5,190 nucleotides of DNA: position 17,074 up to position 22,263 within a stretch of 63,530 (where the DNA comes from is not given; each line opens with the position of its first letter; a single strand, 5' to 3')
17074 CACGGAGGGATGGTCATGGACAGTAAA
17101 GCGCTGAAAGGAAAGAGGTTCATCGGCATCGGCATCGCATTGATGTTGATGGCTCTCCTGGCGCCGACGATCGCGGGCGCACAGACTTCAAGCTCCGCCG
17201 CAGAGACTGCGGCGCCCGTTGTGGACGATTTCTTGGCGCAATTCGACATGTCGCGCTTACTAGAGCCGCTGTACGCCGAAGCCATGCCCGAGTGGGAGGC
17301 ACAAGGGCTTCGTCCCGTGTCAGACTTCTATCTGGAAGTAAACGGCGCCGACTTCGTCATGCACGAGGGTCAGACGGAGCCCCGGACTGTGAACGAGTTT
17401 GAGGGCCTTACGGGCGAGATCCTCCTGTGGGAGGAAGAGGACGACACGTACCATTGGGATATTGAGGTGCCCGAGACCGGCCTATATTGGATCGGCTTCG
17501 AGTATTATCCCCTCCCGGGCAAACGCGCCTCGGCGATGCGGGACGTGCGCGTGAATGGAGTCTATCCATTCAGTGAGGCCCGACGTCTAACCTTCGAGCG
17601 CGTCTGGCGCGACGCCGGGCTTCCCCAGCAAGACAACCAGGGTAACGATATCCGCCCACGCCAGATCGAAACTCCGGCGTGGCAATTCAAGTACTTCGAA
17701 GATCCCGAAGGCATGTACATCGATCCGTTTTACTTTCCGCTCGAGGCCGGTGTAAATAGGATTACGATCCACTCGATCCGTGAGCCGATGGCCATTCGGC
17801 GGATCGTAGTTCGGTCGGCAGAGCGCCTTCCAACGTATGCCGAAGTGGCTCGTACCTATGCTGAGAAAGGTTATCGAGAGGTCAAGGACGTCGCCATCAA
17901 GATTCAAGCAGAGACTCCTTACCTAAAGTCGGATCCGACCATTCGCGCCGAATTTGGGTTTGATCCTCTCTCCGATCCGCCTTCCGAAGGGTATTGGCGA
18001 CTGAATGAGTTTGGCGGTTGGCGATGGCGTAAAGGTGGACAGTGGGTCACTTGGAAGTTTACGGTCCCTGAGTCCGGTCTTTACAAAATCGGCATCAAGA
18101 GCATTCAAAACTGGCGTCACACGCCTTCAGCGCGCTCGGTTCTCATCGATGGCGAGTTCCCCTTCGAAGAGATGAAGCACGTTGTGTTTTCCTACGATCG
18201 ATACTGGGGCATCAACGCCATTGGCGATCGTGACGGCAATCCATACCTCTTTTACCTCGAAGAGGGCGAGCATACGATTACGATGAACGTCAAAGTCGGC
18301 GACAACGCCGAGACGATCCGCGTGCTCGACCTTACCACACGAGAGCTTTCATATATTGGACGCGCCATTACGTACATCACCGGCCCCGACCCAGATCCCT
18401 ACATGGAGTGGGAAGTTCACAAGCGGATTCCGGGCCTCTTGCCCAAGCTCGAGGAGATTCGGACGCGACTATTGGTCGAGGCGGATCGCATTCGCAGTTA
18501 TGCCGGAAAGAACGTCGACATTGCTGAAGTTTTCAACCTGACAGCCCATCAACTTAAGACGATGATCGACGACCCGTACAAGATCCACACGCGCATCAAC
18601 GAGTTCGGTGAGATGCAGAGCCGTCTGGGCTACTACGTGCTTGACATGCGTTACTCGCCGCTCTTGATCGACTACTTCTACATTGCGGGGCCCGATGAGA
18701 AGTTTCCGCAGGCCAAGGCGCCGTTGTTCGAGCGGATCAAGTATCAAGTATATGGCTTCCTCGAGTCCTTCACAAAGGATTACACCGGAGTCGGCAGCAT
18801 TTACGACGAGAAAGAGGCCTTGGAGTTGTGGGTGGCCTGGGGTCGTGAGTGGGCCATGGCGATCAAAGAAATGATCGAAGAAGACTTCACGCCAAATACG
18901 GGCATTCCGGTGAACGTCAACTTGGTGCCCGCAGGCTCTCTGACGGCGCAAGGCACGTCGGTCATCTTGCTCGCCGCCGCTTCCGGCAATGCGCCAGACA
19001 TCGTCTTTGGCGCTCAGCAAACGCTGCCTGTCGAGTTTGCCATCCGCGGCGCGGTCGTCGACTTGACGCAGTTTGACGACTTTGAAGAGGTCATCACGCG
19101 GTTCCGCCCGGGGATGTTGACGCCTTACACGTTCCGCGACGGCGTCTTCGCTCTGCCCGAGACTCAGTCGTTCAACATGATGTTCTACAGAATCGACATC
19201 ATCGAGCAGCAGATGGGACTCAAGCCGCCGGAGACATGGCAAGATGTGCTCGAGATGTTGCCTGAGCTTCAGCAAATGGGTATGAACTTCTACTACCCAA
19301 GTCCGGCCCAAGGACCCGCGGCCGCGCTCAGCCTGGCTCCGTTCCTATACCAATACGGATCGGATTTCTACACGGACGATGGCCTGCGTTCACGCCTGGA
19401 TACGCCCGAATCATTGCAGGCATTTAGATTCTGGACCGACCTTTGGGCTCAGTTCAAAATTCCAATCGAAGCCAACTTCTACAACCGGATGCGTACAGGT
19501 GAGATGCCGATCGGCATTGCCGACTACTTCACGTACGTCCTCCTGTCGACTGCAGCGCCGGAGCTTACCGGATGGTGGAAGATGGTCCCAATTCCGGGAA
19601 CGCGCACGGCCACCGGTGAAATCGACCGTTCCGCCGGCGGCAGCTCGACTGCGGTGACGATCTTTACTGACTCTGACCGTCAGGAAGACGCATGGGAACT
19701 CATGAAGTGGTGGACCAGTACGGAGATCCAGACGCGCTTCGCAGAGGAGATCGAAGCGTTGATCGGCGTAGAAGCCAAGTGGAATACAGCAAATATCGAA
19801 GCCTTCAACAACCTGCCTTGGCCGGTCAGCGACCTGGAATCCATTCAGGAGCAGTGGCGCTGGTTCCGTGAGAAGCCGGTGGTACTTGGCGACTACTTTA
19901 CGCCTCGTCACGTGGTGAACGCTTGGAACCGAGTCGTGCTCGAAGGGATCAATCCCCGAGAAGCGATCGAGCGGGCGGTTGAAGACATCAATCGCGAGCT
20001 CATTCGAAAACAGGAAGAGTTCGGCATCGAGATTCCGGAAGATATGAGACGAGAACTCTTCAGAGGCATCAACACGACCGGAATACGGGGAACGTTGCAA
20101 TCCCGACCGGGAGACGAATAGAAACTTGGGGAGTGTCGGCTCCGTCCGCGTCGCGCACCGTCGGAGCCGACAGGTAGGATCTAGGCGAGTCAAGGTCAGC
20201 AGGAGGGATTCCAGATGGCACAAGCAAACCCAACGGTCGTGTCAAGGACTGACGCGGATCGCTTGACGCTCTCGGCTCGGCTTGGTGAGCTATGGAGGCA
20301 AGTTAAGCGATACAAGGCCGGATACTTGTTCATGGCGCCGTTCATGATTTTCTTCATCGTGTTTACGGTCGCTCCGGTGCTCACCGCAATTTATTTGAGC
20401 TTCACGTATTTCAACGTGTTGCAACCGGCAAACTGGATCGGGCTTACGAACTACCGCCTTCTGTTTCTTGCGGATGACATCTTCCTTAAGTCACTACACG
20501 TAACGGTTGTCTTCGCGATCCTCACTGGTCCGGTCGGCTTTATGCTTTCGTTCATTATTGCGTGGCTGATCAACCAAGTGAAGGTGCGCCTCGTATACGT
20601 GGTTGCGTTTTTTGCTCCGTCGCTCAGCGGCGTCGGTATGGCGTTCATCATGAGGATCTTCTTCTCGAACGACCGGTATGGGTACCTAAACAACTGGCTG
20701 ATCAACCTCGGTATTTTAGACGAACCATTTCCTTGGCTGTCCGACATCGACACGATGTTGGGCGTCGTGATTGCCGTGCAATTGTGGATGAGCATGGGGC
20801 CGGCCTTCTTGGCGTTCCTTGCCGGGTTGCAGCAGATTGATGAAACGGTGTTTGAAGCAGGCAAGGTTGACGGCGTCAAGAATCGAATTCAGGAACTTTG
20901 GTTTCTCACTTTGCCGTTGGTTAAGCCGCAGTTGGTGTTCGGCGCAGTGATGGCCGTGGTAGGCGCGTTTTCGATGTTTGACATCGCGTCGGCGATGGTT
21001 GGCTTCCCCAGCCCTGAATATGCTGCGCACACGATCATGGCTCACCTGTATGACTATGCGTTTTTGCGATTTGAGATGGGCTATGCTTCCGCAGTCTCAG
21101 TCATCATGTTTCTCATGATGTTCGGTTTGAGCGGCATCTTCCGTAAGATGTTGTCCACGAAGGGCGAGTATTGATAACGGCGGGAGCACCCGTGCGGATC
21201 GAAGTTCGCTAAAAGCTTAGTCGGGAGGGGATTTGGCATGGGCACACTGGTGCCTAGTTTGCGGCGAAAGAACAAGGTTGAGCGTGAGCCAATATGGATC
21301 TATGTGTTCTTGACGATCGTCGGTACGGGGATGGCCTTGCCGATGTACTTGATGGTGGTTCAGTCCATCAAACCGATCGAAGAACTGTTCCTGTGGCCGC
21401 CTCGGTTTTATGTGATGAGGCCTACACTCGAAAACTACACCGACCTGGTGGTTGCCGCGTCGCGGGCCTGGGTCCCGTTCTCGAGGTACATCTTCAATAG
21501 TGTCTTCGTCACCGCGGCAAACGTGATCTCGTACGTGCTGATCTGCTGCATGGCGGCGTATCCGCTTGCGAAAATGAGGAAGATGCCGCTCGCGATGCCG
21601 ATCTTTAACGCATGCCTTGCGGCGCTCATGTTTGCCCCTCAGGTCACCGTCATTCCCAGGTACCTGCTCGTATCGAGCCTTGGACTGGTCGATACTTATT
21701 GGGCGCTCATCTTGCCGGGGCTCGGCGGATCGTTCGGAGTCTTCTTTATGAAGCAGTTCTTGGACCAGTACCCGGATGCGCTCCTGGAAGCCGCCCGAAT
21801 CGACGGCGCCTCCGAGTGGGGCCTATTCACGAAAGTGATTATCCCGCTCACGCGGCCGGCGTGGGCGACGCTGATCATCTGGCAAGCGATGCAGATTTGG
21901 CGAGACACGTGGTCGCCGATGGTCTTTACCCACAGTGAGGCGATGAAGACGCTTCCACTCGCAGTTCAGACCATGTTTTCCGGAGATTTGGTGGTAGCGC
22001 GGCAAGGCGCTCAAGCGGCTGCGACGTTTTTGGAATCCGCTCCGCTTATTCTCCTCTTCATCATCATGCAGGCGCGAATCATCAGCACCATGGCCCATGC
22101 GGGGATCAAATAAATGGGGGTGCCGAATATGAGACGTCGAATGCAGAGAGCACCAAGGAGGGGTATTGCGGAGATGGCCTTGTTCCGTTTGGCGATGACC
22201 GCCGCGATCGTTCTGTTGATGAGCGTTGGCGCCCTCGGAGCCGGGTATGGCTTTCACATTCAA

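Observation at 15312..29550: Nine-gene extracytoplasmic 'double CUT1' cluster with three function-unknown components: main candidate for an undescribed system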

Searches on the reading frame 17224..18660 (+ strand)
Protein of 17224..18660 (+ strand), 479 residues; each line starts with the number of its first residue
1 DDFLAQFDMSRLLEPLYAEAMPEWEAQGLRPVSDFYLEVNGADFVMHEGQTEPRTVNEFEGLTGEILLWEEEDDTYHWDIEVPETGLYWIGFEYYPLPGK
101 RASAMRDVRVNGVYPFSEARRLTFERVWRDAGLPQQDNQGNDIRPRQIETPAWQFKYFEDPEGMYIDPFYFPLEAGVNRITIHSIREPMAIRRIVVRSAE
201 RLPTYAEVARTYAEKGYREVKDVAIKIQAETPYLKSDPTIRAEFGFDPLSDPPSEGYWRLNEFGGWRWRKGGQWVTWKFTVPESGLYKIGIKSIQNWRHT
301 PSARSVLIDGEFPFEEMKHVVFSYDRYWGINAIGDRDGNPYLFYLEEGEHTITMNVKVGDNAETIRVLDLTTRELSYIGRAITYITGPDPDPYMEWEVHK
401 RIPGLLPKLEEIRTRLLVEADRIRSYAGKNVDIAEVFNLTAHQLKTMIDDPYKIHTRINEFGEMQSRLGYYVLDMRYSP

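Call 64: search_solved_structures(query=A4, max_evalue=10, show_alignments=2)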
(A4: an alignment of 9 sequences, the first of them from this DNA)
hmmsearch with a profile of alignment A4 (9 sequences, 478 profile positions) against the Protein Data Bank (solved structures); distinct sequences matched with E-value up to 10: 36.
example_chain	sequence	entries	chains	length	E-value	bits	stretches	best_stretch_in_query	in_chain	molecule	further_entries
8a3k_UNK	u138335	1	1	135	7e-06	28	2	397-462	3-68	sc-apCC-4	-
8qae_A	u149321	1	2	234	0.0069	18.1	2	404-475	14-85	sc-apCC-6-SLLA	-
9r1j_A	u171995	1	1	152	0.0097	17.6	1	398-462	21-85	sc-apCC-4-NR-1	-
2w47_A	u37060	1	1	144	0.029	16.1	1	68-141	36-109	LIPOLYTIC ENZYME, G-D-S-L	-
9r1l_A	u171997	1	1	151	0.029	16.1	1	403-463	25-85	sc-apCC-4-SN38-1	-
2w1w_A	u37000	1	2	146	0.03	16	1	68-141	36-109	LIPOLYTIC ENZYME, G-D-S-L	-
5x7g_A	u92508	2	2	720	0.032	15.9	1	269-360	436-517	Cycloisomaltooligosaccharide glucanotransferase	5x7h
9r1k_A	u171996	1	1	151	0.037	15.7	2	407-462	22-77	sc-apCC-4-A7F-1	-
7y9n_A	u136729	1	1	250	0.057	15.1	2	401-476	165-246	Spike protein S2',5HB-H2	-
9r1n_A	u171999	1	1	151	0.065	14.9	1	403-462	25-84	sc-apCC-4-DPH-2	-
9r1m_A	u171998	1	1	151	0.07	14.8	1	419-462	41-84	sc-apCC-4-LMF-1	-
9nzg_A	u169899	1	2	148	0.082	14.6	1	397-467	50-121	De novo designed protein, EPIC Q51N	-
2vzp_A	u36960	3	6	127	0.086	14.5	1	270-301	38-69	EXO-BETA-D-GLUCOSAMINIDASE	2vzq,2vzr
9r1o_A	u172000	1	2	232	0.088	14.5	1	359-464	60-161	sc-apCC-6-DPH-NR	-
9nze_A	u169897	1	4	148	0.089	14.5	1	397-467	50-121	De novo designed protein, EPIC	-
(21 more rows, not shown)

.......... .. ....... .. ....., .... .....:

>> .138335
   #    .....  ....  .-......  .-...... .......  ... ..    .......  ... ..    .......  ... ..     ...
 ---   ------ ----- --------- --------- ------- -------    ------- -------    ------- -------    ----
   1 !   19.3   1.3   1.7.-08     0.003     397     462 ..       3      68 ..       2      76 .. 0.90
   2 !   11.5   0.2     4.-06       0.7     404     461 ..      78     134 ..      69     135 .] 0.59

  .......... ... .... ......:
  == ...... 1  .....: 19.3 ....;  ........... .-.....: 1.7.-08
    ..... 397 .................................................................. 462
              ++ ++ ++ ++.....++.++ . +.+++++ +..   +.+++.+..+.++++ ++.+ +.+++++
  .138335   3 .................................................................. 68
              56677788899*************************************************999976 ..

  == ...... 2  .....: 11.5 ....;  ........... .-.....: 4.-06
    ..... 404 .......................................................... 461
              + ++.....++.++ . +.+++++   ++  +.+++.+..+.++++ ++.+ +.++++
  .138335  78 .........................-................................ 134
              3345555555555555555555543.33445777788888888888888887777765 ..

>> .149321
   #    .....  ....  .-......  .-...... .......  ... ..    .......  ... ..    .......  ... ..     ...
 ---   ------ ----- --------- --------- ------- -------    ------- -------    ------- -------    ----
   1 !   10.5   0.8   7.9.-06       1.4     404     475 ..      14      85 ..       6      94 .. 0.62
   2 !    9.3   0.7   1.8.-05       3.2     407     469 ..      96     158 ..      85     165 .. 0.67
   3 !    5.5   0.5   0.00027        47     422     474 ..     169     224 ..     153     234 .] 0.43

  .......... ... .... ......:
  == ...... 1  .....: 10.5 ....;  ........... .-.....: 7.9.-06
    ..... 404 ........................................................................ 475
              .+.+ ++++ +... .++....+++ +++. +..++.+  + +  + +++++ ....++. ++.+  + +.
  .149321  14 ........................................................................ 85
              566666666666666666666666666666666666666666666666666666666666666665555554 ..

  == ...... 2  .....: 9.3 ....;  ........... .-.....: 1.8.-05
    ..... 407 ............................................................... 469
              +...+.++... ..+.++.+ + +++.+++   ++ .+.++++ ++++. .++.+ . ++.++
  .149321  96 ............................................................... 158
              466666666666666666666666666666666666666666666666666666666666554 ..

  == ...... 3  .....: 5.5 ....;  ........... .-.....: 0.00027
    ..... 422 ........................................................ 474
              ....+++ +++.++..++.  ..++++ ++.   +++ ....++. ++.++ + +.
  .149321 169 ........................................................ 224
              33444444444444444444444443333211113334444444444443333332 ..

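Call 65: search_protein_families(library=pfam, alignment_id=A4, max_evalue=1)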
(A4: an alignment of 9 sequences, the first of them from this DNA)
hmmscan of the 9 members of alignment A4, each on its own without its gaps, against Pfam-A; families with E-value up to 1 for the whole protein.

A. member 1, seq(479 aa): 1 family
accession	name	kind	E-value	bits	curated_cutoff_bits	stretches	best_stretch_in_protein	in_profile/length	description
PF25275.1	Golvesin_C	-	0.00051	20.6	31.6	1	271-300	39-68/132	Golvesin C-terminal domain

B. families by the number of members that match (of 9 scanned): 10 families
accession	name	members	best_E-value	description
PF25275.1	Golvesin_C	9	1.3e-06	Golvesin C-terminal domain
PF17829.7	GH115_C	2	0.013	Glycosyl hydrolase family 115 C-terminal domain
PF16990.11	CBM_35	1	0.0087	Carbohydrate binding module (family 35)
PF23157.1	DUF7055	1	0.017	Domain of unknown function (DUF7055)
PF06971.19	Put_DNA-bind_N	1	0.026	Putative DNA-binding protein N-terminus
PF09280.16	XPC-binding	1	0.12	XPC-binding domain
PF13715.12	CarbopepD_reg_2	1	0.16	CarboxypepD_reg-like domain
PF13870.11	CCDC113_CCDC96_CC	1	0.18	CCDC113/CCDC96, coiled-coil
PF09394.16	Inhibitor_I42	1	0.21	Chagasin family peptidase inhibitor I42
PF19809.4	DUF6292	1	0.23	Family of unknown function (DUF6292)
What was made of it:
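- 17083..20121 (+): Giant solute-binding protein of 1012 aa. Layout: N-terminal signal or anchor, two CBM6/35-like beta-sandwiches (83-244, 271-404), a long helical bundle (408-523) and a CUT1 oligosaccharide-binding SBP fold (528-990). Sub-threshold Golvesin_C and CBM35 matches for the N-terminal part (calls 64, 65).
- Weak CBM6/35-type similarity in the N-terminal modules (calls 64, 65).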

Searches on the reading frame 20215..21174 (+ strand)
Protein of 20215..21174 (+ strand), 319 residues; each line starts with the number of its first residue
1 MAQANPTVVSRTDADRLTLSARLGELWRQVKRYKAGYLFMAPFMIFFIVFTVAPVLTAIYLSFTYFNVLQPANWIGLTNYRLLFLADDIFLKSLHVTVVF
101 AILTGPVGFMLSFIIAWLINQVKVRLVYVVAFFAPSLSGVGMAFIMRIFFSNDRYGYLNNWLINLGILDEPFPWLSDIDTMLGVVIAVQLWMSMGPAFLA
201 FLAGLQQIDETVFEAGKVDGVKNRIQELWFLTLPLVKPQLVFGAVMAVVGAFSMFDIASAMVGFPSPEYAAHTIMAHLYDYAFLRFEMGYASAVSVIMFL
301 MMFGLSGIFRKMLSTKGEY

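Call 3: search_protein_families(library=pfam, proteins=[window:20215-21174:+], max_evalue=0.01)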
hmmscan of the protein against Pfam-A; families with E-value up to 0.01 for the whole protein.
window:20215-21174:+ (319 aa): 1 family
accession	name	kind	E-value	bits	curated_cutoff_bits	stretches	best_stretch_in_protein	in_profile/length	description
PF00528.27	BPD_transp_1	-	2.1e-09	37.8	26.4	1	108-307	1-173/184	Binding-protein-dependent transport system inner membrane component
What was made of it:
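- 20215..21174 (+): P1, a MalF/UgpA-type permease of the first translocator. It is the most conserved component (mean 59% identity between loci). BPD_transp_1 (call 3).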

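Call 8: search_protein_families(library=ncbifam, proteins=[window:20215-21174:+], max_evalue=0.001)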
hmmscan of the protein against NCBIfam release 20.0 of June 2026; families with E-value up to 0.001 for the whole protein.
window:20215-21174:+ (319 aa): 3 families
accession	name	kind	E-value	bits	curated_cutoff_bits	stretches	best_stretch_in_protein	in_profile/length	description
NF007852.0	PRK10561.1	equivalog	8.9e-19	68.4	335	1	35-316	13-291/295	sn-glycerol-3-phosphate ABC transporter permease UgpA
NF040931.1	ABC_arch_GlcT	equivalog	6.7e-15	55.5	360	1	44-301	5-259/278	glucose ABC transporter permease GlcT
NF007044.0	PRK09497.1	equivalog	2e-13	50.5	348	1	44-303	16-269/285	spermidine/putrescine ABC transporter permease PotB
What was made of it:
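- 20215..21174 (+): UgpA-like (call 8).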

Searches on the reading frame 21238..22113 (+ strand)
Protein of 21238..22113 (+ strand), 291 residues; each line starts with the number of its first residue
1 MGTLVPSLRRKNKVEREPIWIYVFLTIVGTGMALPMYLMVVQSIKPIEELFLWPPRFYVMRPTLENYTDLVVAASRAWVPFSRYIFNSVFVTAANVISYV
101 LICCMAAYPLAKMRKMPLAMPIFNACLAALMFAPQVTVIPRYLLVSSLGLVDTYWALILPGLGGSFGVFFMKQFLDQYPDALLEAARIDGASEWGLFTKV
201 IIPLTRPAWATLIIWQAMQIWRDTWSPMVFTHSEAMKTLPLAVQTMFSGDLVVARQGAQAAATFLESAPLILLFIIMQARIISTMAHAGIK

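Call 3: search_protein_families(library=pfam, proteins=[window:21238-22113:+], max_evalue=0.01)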
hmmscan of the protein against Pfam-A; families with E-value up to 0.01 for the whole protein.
window:21238-22113:+ (291 aa): 1 family
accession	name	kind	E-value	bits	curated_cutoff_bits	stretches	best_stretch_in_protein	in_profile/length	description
PF00528.27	BPD_transp_1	-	1.9e-11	44.5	26.4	1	122-281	19-178/184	Binding-protein-dependent transport system inner membrane component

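Call 8: search_protein_families(library=ncbifam, proteins=[window:21238-22113:+], max_evalue=0.001)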
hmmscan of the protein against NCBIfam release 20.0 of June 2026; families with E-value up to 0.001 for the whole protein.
window:21238-22113:+ (291 aa): 6 families
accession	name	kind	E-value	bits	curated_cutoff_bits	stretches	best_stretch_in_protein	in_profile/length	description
NF040932.1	ABC_arch_GlcU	equivalog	2.2e-28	99.7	340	1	22-284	6-263/272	glucose ABC transporter permease GlcU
NF008210.0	PRK10973.1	equivalog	2.6e-22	79.8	297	1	25-284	16-275/281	sn-glycerol-3-phosphate ABC transporter permease UgpE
NF008231.0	PRK10998.1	equivalog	6.4e-15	55.5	261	1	77-291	77-295/296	maltose ABC transporter permease MalG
NF011624.0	PRK15050.1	equivalog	2.1e-05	23.8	247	1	176-280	185-288/297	2-aminoethylphosphonate ABC transporter permease subunit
NF007047.0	PRK09500.1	equivalog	2.7e-05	23.9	326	1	24-247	10-222/257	spermidine/putrescine ABC transporter permease PotC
TIGR03226.1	PhnU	equivalog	0.00084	18.9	283.45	1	178-258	205-286/311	2-aminoethylphosphonate ABC transporter permease subunit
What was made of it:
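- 21238..22113 (+): P2, a MalG/UgpE-type permease of the first translocator. GlcU/UgpE/MalG-like (call 8).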
